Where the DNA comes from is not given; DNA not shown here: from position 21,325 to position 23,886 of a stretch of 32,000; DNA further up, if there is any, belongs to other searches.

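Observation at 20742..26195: Orphan glycyl-radical-enzyme operon: short PFL2-type GRE + activase + DeoR regulator + NanE-like sugar-phosphate epimerase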

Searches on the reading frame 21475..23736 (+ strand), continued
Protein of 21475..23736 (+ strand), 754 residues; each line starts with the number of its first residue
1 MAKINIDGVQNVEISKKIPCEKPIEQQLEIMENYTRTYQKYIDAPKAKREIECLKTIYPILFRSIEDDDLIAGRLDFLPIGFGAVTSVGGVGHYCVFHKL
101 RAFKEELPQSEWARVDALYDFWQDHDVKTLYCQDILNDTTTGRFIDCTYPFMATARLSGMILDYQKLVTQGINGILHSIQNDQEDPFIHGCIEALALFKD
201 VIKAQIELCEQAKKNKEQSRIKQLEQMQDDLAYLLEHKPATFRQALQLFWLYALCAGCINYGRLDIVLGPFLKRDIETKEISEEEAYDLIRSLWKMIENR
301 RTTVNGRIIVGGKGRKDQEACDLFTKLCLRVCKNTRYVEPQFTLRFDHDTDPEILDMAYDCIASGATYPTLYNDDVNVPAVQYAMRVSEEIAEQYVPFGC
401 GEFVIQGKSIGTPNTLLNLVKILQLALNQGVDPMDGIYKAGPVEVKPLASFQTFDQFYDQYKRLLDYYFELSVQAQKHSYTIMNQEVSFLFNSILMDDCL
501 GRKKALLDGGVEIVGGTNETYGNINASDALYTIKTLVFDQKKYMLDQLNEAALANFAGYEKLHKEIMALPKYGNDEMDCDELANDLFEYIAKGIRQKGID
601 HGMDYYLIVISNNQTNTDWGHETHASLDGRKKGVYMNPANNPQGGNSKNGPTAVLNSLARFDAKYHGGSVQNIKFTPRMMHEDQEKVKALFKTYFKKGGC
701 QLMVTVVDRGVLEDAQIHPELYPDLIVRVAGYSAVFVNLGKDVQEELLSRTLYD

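Call 65: find_related_loci(query=A1, collection=metagenome_contigs, flank=10000)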
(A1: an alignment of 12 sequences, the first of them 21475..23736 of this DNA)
Query A1 (754 aa) in metagenome_contigs; peptide patterns used: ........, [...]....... (x = any residue, [..] = any of these).
383 stretches matched a pattern; 336 encode a relative of the query (tblastn E <= 1e-3); the best 80 are kept; 80 distinct loci.
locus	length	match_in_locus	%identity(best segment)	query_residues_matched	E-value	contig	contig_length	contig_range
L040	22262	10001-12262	98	1-754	0e+0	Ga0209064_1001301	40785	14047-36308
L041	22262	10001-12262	82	1-754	0e+0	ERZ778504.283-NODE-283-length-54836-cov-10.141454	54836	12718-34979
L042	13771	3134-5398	80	1-754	0e+0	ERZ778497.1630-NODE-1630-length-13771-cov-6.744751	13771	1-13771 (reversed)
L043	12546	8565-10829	79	1-754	0e+0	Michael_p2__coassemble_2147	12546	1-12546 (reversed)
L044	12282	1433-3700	77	1-754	0e+0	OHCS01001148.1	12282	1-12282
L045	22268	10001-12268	77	1-754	0e+0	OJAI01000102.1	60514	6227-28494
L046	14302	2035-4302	77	1-754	0e+0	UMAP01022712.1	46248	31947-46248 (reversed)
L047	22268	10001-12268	77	1-754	0e+0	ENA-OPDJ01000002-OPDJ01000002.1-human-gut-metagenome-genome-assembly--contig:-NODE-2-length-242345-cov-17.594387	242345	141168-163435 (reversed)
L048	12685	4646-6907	76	1-754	0e+0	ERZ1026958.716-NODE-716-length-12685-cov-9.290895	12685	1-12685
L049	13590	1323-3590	75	1-754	0e+0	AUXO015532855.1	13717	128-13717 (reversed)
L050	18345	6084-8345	76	1-754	0e+0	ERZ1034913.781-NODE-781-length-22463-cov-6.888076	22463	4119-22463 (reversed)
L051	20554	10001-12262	76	1-754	0e+0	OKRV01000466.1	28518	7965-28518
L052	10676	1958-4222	74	1-754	0e+0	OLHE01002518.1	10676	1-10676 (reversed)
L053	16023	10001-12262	75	1-754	0e+0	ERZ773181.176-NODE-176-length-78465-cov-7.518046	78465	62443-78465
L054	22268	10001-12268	75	1-754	0e+0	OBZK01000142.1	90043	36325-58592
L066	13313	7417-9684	73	1-754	0e+0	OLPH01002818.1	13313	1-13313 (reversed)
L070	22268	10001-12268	72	1-754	0e+0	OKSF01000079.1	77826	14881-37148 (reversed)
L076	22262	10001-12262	71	1-753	0e+0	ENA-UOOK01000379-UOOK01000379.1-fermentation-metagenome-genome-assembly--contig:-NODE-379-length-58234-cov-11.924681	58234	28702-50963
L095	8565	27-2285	67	3-754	0e+0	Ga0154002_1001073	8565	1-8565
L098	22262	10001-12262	67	1-754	0e+0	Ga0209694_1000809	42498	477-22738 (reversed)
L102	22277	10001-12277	63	1-754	0e+0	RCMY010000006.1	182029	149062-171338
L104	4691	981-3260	64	1-754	0e+0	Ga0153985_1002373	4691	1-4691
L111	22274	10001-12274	61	1-754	0e+0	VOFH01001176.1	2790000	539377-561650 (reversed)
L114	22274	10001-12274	62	1-754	0e+0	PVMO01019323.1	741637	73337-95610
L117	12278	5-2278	61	1-754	0e+0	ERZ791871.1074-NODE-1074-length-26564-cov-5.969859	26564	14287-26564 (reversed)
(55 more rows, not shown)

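Call 79: search_protein_families(library=pfam, proteins=[L114:4514-5437:+, L114:5832-6842:+, L114:6838-7416:+, L114:7631-8065:+, L114:8276-9238:+, L114:13264-13851:+, L114:14991-15764:+, L114:15789-16949:+, L114:17022-17933:+, L114:17967-19445:+], max_evalue=0.00001)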
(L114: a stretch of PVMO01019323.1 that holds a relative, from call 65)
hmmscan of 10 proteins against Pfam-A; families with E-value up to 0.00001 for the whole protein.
L114:4514-5437:+ (308 aa): 1 family
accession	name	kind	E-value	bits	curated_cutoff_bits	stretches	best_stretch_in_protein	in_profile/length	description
PF01029.23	NusB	-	2.4e-22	80.2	23.1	1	205-296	41-132/133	NusB family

L114:5832-6842:+ (337 aa): 1 family
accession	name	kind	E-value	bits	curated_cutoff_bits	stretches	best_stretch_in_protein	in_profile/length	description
PF07949.17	YbbR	-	2.6e-08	34.5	22.3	0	176-237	19-81/81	YbbR-like protein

L114:6838-7416:+ (193 aa): 1 family
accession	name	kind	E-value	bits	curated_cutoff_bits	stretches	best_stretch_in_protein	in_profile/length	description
PF01121.26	CoaE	-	3.8e-44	150.9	27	1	4-176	3-177/180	Dephospho-CoA kinase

L114:7631-8065:+ (145 aa): 2 families
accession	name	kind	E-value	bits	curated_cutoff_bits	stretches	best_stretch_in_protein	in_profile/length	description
PF21186.2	DUF6852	-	8.3e-32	110.1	27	1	50-120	1-71/71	Domain of unknown function (DUF6852)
PF18347.7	DUF5606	-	2.1e-23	82.7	25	1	2-47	1-46/46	Domain of unknown function (DUF5606)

L114:8276-9238:+ (321 aa): 2 families
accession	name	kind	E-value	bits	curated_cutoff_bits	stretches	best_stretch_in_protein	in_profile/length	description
PF00480.26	ROK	-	1.5e-69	235.2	22.9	1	7-319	1-292/294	ROK family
PF01869.26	BcrAD_BadFG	-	1.1e-06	28.9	31.5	0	8-76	1-71/271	BadF/BadG/BcrA/BcrD ATPase family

L114:13264-13851:+ (196 aa): 3 families
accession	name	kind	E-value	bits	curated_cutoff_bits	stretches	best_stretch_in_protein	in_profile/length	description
PF00132.30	Hexapep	-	1.7e-15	56.4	27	1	132-166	2-36/36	Bacterial transferase hexapeptide (six repeats)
PF12464.13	Mac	-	3.8e-13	49.9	22.1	1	10-59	4-53/53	Maltose acetyltransferase hexapeptide capping motif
PF14602.12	Hexapep_2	-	1.4e-11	44.3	27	1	131-166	1-34/34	Hexapeptide repeat of succinyl-transferase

L114:14991-15764:+ (258 aa): 1 family
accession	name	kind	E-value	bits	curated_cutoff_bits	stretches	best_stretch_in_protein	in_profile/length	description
PF06439.18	3keto-disac_hyd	-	3.5e-45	154.8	26.8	1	42-255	1-187/187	3-keto-disaccharide hydrolase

L114:15789-16949:+ (387 aa): 3 families
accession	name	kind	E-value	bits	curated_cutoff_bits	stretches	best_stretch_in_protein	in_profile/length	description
PF01408.29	GFO_IDH_MocA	-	3.1e-19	70.3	24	1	36-152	1-117/120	Oxidoreductase family, NAD-binding Rossmann fold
PF22725.1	GFO_IDH_MocA_C3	-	2e-16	60.5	27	1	165-297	3-123/124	GFO/IDH/MocA C-terminal domain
PF02894.22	GFO_IDH_MocA_C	-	5.3e-12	46.4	22.9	1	168-377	2-218/218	Oxidoreductase family, C-terminal alpha/beta domain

L114:17022-17933:+ (304 aa): 1 family
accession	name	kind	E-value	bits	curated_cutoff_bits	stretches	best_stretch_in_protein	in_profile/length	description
PF03372.29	Exo_endo_phos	-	2e-14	54.3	24.5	1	36-295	2-225/225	Endonuclease/Exonuclease/phosphatase family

L114:17967-19445:+ (493 aa): 3 families
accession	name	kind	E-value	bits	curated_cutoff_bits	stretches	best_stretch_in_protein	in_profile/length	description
PF01408.29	GFO_IDH_MocA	-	3.1e-15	57.4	24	1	40-155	5-119/120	Oxidoreductase family, NAD-binding Rossmann fold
PF19051.5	GFO_IDH_MocA_C2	-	1.2e-13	51.7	23.3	1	199-257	43-101/254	Oxidoreductase family, C-terminal alpha/beta domain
PF22725.1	GFO_IDH_MocA_C3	-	1.2e-07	32.2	27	0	225-275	30-78/124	GFO/IDH/MocA C-terminal domain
